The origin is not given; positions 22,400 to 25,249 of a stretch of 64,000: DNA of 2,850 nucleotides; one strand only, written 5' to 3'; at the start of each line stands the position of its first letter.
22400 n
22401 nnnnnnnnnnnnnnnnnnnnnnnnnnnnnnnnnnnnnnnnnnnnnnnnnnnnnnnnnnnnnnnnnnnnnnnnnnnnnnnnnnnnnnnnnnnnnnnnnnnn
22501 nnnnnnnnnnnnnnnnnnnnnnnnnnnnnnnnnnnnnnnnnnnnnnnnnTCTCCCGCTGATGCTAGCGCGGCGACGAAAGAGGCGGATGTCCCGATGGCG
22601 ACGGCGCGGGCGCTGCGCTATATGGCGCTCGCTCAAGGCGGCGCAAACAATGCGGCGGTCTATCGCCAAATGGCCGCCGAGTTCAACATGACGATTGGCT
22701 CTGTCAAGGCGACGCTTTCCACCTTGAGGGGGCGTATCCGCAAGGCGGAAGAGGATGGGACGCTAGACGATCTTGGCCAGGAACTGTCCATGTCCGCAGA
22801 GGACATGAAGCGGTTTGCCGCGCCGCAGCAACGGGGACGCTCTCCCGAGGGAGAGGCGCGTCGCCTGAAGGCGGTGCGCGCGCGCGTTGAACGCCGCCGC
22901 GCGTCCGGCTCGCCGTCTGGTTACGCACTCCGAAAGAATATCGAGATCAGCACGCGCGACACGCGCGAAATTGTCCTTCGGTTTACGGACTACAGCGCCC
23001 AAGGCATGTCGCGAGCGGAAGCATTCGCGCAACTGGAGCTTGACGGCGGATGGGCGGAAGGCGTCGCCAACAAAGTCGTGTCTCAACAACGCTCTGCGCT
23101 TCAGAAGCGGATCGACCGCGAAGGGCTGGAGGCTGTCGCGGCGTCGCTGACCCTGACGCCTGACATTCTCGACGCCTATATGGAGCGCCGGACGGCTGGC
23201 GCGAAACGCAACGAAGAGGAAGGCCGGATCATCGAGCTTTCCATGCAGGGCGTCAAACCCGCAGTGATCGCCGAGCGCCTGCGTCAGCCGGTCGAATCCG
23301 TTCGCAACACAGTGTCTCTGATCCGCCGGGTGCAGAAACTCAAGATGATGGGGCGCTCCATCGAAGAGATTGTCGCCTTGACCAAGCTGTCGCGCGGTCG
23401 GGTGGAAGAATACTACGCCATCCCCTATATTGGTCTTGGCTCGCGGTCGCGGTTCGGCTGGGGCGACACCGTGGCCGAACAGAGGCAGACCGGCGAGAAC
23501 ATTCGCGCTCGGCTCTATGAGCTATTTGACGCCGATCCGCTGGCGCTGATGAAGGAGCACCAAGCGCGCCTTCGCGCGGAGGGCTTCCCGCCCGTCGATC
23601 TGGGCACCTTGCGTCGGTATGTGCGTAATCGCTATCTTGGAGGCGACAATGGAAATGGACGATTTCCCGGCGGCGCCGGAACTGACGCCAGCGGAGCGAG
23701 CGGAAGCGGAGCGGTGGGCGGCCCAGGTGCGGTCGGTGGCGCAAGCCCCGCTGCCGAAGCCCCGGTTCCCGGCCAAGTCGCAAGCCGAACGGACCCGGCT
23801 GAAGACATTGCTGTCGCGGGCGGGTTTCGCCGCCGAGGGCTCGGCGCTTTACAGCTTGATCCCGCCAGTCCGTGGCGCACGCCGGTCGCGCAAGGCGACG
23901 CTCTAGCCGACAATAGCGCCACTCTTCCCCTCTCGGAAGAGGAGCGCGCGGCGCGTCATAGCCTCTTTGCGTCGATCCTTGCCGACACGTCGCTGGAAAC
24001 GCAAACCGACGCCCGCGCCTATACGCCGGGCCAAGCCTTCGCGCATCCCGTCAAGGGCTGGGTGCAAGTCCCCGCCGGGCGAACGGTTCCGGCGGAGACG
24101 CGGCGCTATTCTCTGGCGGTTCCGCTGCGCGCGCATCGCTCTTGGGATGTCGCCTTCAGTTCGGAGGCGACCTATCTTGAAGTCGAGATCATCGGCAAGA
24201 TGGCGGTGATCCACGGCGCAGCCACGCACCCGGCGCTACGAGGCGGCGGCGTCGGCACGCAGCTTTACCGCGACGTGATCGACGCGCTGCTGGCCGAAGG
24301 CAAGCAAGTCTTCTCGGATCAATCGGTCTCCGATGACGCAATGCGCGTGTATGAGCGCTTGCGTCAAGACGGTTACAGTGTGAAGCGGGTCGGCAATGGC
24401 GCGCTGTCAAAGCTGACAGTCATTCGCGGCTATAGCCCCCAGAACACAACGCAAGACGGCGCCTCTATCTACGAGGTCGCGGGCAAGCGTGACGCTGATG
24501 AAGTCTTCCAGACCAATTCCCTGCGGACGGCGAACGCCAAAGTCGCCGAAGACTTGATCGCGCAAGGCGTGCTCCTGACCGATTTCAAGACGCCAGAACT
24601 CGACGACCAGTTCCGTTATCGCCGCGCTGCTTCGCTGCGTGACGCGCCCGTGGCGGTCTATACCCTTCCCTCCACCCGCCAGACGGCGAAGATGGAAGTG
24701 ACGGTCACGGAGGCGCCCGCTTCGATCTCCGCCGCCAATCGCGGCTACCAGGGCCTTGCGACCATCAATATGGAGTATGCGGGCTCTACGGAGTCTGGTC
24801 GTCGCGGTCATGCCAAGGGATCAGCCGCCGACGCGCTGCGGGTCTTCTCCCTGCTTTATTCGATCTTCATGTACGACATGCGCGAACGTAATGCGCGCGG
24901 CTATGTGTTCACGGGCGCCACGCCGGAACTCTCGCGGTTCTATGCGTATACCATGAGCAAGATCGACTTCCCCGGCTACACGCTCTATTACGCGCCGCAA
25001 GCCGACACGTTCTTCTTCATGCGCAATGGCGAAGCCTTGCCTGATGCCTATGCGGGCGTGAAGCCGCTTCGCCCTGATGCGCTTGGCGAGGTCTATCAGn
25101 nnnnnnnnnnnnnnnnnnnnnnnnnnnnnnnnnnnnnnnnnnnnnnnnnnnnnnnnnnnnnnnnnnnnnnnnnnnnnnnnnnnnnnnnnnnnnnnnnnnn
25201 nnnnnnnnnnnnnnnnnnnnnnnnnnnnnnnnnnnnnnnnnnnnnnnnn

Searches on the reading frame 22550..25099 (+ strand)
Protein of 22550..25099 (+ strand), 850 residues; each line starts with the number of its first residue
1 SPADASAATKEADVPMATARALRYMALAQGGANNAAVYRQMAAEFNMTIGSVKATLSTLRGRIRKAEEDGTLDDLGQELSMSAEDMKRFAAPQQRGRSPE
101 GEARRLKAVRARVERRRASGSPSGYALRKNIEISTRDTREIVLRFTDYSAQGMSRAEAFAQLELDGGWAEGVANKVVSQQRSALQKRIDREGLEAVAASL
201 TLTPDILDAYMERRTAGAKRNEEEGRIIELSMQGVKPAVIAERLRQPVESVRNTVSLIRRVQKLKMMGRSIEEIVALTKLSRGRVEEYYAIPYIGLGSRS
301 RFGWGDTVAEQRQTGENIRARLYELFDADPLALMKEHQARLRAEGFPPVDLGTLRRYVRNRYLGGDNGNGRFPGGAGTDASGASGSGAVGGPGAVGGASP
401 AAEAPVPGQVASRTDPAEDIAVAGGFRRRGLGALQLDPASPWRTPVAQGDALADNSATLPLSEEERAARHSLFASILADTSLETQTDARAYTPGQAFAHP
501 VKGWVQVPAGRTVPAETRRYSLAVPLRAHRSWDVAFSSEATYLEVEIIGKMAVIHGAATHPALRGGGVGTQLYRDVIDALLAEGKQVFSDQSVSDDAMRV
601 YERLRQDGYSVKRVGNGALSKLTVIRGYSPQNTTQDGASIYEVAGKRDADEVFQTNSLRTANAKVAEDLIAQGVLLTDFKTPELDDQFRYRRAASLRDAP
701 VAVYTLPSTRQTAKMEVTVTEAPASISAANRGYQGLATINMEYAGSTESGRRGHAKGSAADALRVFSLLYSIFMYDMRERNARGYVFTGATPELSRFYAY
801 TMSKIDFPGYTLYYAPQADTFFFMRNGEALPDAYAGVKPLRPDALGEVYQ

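Call 74: search_solved_structures(query=window:22550-25099:+, max_evalue=0.1)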
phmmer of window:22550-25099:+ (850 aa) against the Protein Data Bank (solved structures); distinct sequences matched with E-value up to 0.1: 1.
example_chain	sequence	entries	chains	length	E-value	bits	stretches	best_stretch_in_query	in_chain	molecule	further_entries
8i6o_A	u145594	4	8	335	0.032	15.7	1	129-261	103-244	Cell division protein FtsX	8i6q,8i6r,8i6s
